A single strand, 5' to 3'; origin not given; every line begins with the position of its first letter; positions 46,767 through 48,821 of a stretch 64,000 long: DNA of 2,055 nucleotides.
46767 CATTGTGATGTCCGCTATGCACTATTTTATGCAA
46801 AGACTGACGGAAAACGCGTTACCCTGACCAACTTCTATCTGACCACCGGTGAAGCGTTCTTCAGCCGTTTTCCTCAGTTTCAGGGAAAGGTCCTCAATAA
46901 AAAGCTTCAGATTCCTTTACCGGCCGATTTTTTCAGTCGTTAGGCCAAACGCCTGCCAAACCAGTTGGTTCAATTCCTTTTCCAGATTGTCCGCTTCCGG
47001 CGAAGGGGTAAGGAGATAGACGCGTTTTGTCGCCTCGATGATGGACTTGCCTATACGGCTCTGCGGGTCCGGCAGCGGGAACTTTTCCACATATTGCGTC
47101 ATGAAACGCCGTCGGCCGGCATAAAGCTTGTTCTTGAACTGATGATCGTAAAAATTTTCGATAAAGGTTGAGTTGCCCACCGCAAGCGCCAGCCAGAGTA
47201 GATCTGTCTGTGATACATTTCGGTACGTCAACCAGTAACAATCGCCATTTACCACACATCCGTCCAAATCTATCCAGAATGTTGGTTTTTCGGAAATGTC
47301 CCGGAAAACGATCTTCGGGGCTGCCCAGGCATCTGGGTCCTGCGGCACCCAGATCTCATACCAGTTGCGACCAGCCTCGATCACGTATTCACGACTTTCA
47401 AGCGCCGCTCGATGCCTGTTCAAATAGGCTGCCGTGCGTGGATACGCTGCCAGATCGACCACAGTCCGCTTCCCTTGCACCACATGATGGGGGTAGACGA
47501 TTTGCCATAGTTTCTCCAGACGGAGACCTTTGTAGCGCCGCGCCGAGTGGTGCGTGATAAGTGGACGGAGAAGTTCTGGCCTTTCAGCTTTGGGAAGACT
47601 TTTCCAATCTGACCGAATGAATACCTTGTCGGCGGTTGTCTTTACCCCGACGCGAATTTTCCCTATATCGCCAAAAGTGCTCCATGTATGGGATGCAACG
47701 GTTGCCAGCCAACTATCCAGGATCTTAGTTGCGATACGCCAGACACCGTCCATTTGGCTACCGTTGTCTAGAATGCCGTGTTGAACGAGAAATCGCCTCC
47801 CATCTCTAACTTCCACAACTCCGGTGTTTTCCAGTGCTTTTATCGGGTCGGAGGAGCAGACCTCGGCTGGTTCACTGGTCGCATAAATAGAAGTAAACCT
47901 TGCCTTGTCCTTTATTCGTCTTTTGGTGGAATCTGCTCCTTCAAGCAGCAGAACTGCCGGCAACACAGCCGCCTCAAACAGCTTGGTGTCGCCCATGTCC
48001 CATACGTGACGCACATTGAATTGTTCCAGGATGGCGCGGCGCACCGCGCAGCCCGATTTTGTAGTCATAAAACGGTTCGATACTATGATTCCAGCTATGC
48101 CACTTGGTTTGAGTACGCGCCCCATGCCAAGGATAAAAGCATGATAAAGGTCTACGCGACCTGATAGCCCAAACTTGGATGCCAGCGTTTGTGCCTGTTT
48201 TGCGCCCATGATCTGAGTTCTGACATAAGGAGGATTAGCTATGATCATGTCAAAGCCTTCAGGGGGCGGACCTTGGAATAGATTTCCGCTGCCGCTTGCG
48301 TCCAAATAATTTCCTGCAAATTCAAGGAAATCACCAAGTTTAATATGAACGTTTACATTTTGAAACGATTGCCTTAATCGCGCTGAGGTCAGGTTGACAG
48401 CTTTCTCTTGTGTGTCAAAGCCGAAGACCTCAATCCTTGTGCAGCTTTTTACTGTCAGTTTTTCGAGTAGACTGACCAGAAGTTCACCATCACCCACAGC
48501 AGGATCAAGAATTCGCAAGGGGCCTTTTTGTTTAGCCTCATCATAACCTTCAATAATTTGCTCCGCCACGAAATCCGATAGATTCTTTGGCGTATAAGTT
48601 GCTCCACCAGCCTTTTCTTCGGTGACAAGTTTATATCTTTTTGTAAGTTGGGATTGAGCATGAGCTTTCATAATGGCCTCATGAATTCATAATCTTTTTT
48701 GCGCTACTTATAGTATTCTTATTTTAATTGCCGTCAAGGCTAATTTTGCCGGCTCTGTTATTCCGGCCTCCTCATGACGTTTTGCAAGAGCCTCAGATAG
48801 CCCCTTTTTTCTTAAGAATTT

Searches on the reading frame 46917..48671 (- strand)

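Call 41: search_protein_families(library=pfam, proteins=[window:46917-48671:-], max_evalue=0.01)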
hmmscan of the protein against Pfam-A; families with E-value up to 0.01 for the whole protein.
window:46917-48671:- (584 aa): 5 families
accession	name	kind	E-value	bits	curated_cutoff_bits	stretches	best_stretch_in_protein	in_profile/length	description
PF07669.17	Eco57I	-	8.7e-21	75.2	25.3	1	82-232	3-171/171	Eco57I restriction-modification methylase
PF02384.22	N6_Mtase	-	2.9e-18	66.7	20.4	1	17-243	20-229/311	N-6 DNA Methylase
PF12950.13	TaqI_C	-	2.1e-07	31.7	26.5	1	427-533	31-118/118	TaqI-like C-terminal specificity domain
PF13847.12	Methyltransf_31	-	6.1e-06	26.4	27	1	52-192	5-106/145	Methyltransferase domain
PF13649.12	Methyltransf_25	-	0.0071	17.5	27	0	54-125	1-67/97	Methyltransferase domain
